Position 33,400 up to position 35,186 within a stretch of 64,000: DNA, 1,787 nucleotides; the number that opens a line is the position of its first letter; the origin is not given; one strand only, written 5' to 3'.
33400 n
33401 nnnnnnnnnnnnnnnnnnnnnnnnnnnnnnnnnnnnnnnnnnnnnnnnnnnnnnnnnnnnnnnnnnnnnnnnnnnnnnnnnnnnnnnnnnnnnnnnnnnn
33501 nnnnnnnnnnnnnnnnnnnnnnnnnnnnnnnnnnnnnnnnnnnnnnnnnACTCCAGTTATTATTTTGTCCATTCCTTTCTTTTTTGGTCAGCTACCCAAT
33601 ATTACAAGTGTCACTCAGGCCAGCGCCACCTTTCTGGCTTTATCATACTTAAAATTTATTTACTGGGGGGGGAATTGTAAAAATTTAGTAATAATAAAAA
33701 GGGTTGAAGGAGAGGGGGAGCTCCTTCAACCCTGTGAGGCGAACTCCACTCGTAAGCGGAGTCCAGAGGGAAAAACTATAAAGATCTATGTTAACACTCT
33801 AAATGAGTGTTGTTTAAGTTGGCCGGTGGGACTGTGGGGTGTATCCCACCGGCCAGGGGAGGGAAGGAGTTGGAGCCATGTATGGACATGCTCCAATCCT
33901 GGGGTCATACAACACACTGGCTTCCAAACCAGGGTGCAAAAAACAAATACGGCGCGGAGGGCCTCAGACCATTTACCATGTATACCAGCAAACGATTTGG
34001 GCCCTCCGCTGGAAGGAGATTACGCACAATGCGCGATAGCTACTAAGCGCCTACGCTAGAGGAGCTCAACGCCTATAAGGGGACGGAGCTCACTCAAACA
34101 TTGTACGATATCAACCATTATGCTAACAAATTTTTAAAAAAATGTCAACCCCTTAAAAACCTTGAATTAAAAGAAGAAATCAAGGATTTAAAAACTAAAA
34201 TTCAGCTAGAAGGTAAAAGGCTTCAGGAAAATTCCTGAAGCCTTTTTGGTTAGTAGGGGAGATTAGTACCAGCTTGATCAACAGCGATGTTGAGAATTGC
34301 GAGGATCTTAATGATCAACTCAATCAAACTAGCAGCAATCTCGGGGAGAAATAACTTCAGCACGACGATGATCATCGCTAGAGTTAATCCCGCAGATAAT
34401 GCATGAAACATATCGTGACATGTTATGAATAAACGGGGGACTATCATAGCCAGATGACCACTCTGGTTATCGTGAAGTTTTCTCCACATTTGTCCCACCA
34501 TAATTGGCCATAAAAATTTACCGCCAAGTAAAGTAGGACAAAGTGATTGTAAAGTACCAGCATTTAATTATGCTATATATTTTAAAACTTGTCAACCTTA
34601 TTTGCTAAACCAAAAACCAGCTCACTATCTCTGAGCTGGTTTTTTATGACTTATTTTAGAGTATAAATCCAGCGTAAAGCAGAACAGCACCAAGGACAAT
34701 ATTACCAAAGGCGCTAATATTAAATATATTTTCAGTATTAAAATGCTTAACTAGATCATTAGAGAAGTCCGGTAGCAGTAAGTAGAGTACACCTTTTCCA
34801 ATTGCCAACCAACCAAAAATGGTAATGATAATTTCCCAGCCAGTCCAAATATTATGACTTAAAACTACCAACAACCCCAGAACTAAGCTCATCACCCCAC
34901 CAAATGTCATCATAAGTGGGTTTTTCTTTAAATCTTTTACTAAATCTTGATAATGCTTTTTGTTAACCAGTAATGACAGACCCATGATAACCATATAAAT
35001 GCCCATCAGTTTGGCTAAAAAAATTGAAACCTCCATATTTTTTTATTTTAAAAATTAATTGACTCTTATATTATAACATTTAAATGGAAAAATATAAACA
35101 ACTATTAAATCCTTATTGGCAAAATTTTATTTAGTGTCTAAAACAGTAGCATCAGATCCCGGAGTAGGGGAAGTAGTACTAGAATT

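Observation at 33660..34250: G9 tract followed by a ~360-nt GC-rich element built from perfect 10-12-bp stems, translationally fused to a membrane-protein gene and ended by a strong terminator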

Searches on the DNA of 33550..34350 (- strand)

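Call 5: search_rna_families(source=window, start=33550, end=34350, threshold=evalue, max_evalue=10, show_alignments=4)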
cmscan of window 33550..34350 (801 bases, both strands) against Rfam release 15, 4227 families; matches with E-value up to 10: 14.
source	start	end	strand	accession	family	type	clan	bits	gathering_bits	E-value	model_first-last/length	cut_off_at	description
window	34156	34251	+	RF00515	PyrR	Cis-reg;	-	29.8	54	0.055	1-115/115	no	PyrR binding site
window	34154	34248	+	RF02434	SpF39_sRNA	Gene; sRNA;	-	24.1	60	1.5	1-109/109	no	Streptococcus sRNA SpF39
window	34175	34253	+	RF02414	rli60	Gene; sRNA;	-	22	60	2.6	1-191/191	no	Listeria sRNA rli60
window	34157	34244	-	RF02393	sau-59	Gene; sRNA;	-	21.3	80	2.9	1-128/128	no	Staphylococcus sRNA sau-59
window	33673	33740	-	RF04348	Plastid-psbM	Cis-reg;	-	20.2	52.7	4.9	1-79/79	no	Plastid-psbM 3UTR RNA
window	34184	34254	+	RF02056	STnc390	Gene; sRNA;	-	18.3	50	0.43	1-60/60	no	Salmonella sRNA STnc390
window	34160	34243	-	RF01405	STnc490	Gene; sRNA;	-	16.2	56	1.4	1-124/124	no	STnc490 Hfq binding RNA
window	34216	34244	+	RF03839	MIR2599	Gene; miRNA;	-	15.8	120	5.2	1-132/132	no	MIR2599 microRNA precursor family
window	34219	34242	-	RF03743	MIR7696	Gene; miRNA;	-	15.5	83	8.8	1-88/88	no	MIR7696 microRNA precursor family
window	34219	34242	+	RF03743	MIR7696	Gene; miRNA;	-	15.4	83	9.3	1-88/88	no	MIR7696 microRNA precursor family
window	34309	34350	+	RF00571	SNORD65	Gene; snRNA; snoRNA; CD-box;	CL00057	14.4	41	3.3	1-42/73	3'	Small nucleolar RNA SNORD65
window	34111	34144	+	RF03027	RT-6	Gene; sRNA;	-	13.4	46.7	5.2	38-70/75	no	RT-6 RNA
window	34086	34250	+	RF01402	STnc150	Gene; sRNA;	-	12.2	60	5.3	1-267/267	no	STnc150 Hfq binding RNA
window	34217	34244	-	RF01766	cspA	Cis-reg; thermoregulator;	-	9.4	78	8.2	398-425/428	no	cspA thermoregulator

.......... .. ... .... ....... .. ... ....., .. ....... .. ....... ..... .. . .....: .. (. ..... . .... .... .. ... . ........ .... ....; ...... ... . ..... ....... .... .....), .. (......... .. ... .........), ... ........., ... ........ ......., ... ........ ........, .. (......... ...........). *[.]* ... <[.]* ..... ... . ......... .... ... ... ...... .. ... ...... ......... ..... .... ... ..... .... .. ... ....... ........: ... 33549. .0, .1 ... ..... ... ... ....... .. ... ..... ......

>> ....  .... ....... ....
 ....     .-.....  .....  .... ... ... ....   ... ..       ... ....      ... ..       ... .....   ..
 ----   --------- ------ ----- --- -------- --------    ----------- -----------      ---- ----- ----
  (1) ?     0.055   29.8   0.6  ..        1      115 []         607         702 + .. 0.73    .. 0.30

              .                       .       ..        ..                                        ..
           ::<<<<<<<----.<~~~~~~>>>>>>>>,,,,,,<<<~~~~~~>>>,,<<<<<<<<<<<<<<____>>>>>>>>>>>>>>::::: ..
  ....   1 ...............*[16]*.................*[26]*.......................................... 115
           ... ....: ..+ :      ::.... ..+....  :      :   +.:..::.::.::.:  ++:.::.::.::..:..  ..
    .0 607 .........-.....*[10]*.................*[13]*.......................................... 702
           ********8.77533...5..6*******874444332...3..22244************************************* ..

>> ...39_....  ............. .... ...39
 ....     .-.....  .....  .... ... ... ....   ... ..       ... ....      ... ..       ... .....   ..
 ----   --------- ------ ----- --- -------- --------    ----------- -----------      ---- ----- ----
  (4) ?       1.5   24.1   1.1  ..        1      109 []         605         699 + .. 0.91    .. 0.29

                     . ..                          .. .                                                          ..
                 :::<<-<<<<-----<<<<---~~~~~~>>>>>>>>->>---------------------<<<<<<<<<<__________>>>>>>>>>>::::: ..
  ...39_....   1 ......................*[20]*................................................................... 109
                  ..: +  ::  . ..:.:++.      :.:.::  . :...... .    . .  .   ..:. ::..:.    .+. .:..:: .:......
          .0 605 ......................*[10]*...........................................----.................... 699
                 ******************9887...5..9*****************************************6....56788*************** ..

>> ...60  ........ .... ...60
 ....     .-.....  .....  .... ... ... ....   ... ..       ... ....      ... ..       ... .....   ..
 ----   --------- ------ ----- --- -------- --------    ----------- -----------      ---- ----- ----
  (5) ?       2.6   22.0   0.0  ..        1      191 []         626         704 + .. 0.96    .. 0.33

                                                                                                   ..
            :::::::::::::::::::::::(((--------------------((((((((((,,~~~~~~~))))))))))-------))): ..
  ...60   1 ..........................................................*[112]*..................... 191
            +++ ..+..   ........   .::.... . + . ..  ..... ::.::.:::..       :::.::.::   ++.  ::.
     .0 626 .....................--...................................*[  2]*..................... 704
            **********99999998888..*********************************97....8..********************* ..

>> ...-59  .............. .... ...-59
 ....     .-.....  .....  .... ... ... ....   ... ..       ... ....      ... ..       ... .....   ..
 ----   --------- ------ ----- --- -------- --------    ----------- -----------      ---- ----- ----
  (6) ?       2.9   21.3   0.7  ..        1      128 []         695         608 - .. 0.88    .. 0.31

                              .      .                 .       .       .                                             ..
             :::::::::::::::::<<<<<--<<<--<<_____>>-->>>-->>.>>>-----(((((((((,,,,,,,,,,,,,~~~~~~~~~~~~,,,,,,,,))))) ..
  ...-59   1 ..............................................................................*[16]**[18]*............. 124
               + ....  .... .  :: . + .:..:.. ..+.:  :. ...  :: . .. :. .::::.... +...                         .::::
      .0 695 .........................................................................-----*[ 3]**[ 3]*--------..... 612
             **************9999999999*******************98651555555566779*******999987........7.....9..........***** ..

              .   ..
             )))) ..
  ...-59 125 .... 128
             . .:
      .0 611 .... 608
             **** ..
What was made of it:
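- Closest known: RsaE / RoxS. Different: No sequence or covariance-model similarity: no Rfam hit at E <= 10 (call 5).
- No Rfam hit, even at E <= 10 with relaxed filters (call 5).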

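Call 21: search_dna_similar(query=window:33690-34150:-, collection=phages, mode=distant, max_evalue=0.01)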
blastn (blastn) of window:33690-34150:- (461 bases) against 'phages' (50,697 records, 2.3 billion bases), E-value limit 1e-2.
No match.

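Call 22: search_dna_similar(query=window:33690-34150:-, collection=plasmids, mode=distant, max_evalue=0.01)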
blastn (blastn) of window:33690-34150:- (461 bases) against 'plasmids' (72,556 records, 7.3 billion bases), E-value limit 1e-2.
No match.
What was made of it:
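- No phage or plasmid DNA is similar (calls 21, 22).
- Tried and rejected: BLAST against phage and plasmid collections gave no match (calls 21, 22).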

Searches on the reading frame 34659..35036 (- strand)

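Call 20: search_protein_families(library=pfam, proteins=[window:34659-35036:-], max_evalue=0.01)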
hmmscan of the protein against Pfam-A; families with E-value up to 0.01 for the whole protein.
window:34659-35036:- (126 aa): 1 family
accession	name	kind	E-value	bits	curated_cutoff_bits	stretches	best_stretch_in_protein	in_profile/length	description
PF20535.3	DUF6750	-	0.004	17.5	27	1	4-34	63-92/128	Family of unknown function (DUF6750)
